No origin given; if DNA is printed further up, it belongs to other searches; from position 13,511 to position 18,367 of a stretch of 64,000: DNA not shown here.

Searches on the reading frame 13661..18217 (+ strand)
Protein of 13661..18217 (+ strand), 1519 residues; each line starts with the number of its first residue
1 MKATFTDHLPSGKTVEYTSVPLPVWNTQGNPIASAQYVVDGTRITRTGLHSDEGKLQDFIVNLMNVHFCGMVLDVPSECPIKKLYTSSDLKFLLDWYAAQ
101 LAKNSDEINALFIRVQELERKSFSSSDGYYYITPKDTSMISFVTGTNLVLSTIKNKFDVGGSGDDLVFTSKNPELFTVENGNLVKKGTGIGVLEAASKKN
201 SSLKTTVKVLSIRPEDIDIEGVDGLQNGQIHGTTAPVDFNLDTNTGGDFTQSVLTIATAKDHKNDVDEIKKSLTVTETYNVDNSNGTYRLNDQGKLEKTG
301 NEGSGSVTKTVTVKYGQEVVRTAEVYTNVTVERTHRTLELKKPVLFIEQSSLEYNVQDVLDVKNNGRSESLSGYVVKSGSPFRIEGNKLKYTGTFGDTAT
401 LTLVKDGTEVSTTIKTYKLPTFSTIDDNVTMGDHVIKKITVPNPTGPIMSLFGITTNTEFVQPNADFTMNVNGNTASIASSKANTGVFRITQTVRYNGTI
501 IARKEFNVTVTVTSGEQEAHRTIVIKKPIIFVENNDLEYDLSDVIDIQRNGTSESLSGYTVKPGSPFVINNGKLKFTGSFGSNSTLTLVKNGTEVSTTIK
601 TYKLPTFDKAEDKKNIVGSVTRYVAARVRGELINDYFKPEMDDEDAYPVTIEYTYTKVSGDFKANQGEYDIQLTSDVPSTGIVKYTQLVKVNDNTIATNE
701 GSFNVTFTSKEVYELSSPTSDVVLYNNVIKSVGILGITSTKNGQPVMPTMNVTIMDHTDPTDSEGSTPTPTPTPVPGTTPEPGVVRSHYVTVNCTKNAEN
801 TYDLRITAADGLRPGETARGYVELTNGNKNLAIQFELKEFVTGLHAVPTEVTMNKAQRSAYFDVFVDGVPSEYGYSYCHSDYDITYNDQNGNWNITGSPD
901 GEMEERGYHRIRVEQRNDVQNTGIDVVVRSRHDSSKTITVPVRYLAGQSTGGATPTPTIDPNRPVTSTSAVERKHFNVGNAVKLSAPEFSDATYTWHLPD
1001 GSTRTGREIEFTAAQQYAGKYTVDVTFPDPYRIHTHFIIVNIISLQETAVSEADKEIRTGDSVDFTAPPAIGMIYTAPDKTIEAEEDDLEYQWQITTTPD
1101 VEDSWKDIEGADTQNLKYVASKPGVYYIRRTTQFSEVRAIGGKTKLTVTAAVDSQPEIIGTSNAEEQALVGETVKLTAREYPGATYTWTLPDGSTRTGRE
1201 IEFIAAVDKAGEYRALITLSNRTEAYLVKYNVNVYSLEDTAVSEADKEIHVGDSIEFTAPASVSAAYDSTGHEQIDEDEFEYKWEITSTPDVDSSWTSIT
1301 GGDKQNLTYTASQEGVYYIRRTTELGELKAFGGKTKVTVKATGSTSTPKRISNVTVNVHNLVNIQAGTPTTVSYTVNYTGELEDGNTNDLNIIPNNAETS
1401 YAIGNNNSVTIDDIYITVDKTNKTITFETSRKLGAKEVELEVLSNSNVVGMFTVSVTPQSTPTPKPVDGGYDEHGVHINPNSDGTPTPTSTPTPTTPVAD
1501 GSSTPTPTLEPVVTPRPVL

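Call 10: search_protein_families(library=phrogs, proteins=[window:13661-18217:+], max_evalue=0.001)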
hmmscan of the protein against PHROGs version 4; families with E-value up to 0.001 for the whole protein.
window:13661-18217:+ (1519 aa): 0 families

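Call 11: search_protein_families(library=pfam, proteins=[window:13661-18217:+], max_evalue=0.01)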
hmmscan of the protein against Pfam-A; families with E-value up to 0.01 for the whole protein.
window:13661-18217:+ (1519 aa): 2 families
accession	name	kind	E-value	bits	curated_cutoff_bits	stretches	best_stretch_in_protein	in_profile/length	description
PF00801.26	PKD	-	2.7e-07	30.9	23.5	2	973-1029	8-67/80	PKD domain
PF18911.6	PKD_4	-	0.00066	20.1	27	0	977-1027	15-68/85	PKD domain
